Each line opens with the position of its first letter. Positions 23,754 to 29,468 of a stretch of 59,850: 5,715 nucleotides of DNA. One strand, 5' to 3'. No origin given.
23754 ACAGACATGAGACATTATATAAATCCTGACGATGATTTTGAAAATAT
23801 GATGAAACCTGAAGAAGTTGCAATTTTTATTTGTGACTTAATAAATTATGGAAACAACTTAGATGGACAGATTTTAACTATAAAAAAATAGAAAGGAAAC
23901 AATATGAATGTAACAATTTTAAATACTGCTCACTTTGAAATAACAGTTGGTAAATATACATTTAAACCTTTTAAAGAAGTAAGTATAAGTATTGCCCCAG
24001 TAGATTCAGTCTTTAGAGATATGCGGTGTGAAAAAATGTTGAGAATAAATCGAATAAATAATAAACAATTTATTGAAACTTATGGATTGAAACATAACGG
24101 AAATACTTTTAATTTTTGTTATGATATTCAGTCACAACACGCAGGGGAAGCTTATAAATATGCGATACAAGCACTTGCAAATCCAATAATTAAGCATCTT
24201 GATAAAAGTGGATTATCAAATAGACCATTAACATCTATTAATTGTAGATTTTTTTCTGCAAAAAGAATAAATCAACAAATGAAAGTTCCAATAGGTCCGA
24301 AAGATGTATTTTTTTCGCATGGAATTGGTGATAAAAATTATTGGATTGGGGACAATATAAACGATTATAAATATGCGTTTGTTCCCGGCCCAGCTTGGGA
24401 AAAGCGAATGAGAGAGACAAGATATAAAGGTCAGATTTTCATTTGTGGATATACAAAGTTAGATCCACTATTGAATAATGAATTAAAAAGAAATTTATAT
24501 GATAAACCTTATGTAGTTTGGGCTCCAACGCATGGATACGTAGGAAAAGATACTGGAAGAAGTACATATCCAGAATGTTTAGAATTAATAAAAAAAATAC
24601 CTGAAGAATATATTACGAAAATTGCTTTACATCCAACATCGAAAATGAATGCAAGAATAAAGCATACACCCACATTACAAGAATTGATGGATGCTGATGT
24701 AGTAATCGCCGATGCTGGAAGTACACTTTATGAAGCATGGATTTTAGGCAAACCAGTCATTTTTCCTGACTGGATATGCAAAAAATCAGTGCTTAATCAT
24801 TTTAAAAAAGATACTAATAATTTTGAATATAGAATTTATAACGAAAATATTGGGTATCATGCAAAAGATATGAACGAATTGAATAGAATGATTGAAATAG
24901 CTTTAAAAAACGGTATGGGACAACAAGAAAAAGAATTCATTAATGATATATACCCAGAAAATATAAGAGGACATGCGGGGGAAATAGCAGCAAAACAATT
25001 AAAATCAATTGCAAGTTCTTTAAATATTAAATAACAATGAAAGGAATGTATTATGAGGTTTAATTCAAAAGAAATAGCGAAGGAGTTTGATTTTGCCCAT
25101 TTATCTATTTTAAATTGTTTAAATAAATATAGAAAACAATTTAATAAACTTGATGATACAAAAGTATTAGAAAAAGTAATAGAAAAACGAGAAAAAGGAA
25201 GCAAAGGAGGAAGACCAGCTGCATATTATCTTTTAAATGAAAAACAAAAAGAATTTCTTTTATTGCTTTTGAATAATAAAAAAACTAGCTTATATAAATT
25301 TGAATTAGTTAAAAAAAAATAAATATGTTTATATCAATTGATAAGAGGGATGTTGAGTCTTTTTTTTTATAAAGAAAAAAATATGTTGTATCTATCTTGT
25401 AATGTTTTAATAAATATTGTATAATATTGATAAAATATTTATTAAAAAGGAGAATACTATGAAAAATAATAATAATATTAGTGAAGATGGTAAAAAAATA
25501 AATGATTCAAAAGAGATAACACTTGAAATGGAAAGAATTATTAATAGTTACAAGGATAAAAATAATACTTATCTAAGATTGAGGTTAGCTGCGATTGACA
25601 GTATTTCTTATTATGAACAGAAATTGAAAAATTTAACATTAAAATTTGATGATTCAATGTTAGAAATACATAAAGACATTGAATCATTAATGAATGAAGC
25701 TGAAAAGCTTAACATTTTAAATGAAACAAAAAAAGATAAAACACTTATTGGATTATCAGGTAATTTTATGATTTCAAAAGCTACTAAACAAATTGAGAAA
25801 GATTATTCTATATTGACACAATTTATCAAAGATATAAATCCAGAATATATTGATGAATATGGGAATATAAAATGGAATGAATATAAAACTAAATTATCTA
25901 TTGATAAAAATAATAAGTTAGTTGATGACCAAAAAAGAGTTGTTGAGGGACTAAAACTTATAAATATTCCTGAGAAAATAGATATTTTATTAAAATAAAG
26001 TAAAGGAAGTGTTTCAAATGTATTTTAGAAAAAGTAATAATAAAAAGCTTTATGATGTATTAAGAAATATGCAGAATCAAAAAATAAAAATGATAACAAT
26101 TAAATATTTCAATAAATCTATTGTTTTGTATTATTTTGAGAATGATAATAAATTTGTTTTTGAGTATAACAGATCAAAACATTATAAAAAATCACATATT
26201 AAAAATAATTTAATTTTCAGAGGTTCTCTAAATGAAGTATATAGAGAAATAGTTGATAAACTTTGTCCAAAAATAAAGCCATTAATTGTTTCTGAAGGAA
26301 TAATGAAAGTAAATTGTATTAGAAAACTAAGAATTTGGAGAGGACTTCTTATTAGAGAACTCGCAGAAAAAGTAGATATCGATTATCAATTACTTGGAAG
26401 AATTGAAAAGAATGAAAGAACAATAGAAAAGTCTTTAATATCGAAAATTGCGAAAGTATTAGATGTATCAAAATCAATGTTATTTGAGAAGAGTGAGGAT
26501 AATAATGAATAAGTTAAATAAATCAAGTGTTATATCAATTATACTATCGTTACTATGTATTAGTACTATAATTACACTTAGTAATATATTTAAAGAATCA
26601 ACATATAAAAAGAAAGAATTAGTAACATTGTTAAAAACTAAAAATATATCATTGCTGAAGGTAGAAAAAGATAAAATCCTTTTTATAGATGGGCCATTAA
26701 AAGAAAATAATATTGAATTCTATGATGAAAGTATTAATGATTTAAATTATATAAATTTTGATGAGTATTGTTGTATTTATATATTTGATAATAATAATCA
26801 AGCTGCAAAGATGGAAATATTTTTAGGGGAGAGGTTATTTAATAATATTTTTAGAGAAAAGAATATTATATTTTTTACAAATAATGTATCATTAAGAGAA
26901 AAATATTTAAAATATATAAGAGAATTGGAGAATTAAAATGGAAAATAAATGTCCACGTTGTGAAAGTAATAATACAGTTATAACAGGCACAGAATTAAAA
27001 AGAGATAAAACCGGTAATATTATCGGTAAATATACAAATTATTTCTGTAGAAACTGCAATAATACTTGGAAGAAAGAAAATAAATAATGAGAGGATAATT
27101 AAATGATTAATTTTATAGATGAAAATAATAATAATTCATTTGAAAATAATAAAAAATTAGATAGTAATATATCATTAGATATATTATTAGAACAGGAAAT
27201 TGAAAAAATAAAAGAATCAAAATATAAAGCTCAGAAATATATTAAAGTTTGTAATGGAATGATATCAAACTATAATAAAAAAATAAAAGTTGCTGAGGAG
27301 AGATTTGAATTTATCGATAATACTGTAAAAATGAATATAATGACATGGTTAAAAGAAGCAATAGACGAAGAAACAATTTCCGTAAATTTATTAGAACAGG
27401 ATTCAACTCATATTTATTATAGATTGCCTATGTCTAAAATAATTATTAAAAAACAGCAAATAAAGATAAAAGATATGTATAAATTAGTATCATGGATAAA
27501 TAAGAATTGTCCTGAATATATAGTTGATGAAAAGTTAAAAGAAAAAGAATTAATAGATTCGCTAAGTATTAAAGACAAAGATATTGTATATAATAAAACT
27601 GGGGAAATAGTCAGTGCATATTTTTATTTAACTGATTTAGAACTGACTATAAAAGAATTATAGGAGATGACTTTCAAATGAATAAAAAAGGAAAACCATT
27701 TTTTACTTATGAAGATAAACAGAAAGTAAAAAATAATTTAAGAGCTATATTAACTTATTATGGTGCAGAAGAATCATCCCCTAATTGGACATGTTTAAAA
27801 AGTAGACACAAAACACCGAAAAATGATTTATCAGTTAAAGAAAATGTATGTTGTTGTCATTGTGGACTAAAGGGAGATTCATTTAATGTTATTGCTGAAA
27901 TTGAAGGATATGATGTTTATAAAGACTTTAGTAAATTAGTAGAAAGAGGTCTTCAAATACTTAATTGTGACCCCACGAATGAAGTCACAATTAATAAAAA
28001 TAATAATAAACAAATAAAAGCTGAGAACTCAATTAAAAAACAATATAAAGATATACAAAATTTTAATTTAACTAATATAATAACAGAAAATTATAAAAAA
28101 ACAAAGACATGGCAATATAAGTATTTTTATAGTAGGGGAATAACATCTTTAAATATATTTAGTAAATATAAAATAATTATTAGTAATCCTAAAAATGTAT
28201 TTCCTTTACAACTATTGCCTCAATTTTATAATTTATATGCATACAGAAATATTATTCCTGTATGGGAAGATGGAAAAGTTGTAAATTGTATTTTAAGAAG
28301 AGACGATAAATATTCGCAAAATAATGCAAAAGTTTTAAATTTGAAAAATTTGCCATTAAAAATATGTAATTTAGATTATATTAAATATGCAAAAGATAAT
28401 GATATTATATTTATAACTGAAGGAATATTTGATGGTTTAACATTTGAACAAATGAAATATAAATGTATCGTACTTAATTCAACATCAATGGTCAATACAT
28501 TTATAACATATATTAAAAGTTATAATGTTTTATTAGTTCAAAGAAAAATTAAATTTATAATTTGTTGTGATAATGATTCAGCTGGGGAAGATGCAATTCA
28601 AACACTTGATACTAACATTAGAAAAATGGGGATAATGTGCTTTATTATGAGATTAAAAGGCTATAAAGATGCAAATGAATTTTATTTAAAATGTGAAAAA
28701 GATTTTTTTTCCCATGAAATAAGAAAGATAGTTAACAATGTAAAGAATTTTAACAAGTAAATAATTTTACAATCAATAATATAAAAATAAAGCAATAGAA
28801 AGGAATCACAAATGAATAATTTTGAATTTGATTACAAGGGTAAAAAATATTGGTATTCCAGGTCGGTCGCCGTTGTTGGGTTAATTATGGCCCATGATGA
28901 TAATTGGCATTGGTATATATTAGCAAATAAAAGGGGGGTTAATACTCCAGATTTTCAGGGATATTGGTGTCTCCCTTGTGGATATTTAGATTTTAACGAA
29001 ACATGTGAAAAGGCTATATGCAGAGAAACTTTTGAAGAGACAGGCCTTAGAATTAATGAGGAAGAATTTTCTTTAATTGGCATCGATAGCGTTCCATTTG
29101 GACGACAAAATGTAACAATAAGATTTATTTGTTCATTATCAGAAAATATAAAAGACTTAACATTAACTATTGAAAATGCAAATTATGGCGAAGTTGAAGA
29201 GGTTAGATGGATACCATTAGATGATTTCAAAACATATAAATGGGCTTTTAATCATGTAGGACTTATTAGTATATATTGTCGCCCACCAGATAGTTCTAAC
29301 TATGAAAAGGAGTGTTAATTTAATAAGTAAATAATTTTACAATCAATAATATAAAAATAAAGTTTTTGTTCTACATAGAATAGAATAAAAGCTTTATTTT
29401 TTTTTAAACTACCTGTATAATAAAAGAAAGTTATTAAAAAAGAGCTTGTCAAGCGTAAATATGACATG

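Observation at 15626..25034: Glycopolymer (amino-sugar / pyruvyl / ribitol-phosphate) island sitting between head-assembly and capsid genes of a phage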

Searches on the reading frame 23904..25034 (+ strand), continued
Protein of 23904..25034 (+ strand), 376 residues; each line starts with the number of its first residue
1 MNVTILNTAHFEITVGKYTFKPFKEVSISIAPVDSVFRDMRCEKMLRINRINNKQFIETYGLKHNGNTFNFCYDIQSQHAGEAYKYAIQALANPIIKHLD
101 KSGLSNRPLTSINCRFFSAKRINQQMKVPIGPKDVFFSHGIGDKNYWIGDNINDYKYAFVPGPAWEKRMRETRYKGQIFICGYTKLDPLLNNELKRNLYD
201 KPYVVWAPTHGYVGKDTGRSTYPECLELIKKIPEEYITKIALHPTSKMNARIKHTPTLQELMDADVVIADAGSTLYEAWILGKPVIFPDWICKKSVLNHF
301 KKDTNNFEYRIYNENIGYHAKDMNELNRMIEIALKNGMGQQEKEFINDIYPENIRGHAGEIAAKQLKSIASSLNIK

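Call 82: find_encoding_contigs(protein=P0120, flank=9000, max_places=1)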
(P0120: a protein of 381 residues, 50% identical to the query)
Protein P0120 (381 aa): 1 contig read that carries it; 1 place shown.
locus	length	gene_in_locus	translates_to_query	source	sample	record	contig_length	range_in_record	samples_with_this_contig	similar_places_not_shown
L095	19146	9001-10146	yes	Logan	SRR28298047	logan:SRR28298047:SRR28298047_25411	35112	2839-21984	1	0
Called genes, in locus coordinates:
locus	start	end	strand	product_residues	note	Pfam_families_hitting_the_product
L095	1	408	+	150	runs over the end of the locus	-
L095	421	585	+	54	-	-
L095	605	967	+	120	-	-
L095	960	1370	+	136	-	PF04307:YdjM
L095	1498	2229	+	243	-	PF00881:Nitroreductase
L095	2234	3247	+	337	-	PF02348:CTP_transf_3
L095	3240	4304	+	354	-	PF04230:PS_pyruv_trans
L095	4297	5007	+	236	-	PF00535:Glycos_transf_2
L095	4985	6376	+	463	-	PF00777:Glyco_transf_29 (weak), PF12919:TcdA_TcdB (faint), PF05704:Caps_synth (weak), PF04488:Gly_transf_sug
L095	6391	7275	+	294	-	PF03102:NeuB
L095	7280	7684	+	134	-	-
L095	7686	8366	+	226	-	PF01128:IspD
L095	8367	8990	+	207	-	PF00106:adh_short, PF13561:adh_short_C2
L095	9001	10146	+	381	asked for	-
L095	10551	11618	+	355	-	PF13155:Toprim_2, PF13362:Toprim_3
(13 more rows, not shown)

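Call 95: search_protein_representatives(alignment_id=A1)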
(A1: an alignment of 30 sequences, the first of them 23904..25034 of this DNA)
Query: 30 sequences, 376 profile positions. Proteins with E-value up to 0.001 (for the whole library): 340; up to 1e-10: 199; up to 1e-30: 130. The best 150 are listed.
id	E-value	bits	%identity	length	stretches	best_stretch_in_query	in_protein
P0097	6.9e-166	568.3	-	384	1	2-370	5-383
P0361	6.5e-141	486.1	-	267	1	113-375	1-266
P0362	3.8e-95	335.4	-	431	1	66-372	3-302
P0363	5.2e-94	331.7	-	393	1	2-374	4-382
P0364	9.8e-90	317.6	-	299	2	1-197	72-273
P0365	2.4e-76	273.5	-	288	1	82-372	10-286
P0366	2.1e-75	270.5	-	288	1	80-372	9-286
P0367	8.7e-74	265.1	-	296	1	80-369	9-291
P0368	1.2e-70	254.9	-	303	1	78-373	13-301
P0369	3.0e-69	250.2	-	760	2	68-372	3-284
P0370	3.1e-69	250.2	-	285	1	76-373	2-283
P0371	9.1e-69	248.6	-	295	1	80-371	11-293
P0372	3.1e-68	246.9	-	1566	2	138-351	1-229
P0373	4.2e-66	239.9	-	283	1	78-371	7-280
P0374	9.9e-65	235.3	-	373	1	68-372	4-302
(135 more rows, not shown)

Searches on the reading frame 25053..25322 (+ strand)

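Call 4: search_protein_families(library=pfam, proteins=[window:25053-25322:+], max_evalue=0.01)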
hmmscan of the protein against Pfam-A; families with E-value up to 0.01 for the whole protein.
window:25053-25322:+ (89 aa): 1 family
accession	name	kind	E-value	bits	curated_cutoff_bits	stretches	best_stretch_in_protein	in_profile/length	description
PF09669.15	Phage_pRha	-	1.9e-09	38.4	29.9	1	4-88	2-85/91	Phage regulatory protein Rha (Phage_pRha)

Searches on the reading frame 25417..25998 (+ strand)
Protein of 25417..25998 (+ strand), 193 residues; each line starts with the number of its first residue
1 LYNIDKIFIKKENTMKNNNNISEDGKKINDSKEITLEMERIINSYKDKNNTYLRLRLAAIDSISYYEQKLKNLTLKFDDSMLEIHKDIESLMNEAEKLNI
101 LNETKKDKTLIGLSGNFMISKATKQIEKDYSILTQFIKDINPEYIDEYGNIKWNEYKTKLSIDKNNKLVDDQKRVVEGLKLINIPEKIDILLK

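Call 4: search_protein_families(library=pfam, proteins=[window:25417-25998:+], max_evalue=0.01)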
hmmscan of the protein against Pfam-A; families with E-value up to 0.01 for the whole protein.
window:25417-25998:+ (193 aa): 1 family
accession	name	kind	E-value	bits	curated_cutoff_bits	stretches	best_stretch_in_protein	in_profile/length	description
PF06120.16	Phage_HK97_TLTM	-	0.0073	16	24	0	154-180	75-101/295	Tail length tape measure protein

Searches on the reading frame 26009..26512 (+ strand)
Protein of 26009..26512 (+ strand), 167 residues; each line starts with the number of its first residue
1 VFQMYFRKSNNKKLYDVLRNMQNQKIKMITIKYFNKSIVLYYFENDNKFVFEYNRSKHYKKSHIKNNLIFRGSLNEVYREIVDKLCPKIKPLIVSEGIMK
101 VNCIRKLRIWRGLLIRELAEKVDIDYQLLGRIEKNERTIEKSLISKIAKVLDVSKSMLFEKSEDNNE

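Call 4: search_protein_families(library=pfam, proteins=[window:26009-26512:+], max_evalue=0.01)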
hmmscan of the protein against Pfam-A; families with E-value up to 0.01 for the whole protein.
window:26009-26512:+ (167 aa): 4 families
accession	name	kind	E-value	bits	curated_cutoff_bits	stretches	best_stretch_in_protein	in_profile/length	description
PF01381.28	HTH_3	-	3.2e-10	40.3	23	1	104-155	1-52/55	Helix-turn-helix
PF13443.12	HTH_26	-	0.00056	20.5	22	1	104-154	2-53/63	Cro/C1-type HTH DNA-binding domain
PF12844.13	HTH_19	-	0.00081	19.7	30.2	1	104-160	4-60/64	Helix-turn-helix domain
PF13560.12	HTH_31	-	0.0023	18.7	27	1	104-155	6-58/64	Helix-turn-helix domain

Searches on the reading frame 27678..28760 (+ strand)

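Call 4: search_protein_families(library=pfam, proteins=[window:27678-28760:+], max_evalue=0.01)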
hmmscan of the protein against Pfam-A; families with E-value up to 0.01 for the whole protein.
window:27678-28760:+ (360 aa): 4 families
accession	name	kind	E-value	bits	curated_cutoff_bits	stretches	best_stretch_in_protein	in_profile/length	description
PF13155.12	Toprim_2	-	2.1e-14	54.1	22.1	1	245-335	1-87/88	Toprim-like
PF13362.12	Toprim_3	-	0.00012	22.9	27.2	1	244-339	2-92/95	Toprim domain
PF01751.28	Toprim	-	0.00022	21.8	23.1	1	244-311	2-77/96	Toprim domain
PF13662.12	Toprim_4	-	0.0058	17.3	25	0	243-310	2-70/85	Toprim domain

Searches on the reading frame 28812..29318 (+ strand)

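Call 4: search_protein_families(library=pfam, proteins=[window:28812-29318:+], max_evalue=0.01)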
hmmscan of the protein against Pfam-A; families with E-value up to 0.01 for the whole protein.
window:28812-29318:+ (168 aa): 1 family
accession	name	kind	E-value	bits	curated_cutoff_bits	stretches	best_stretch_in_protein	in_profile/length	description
PF00293.34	NUDIX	-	2.2e-14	54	21.1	1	19-146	6-125/134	NUDIX domain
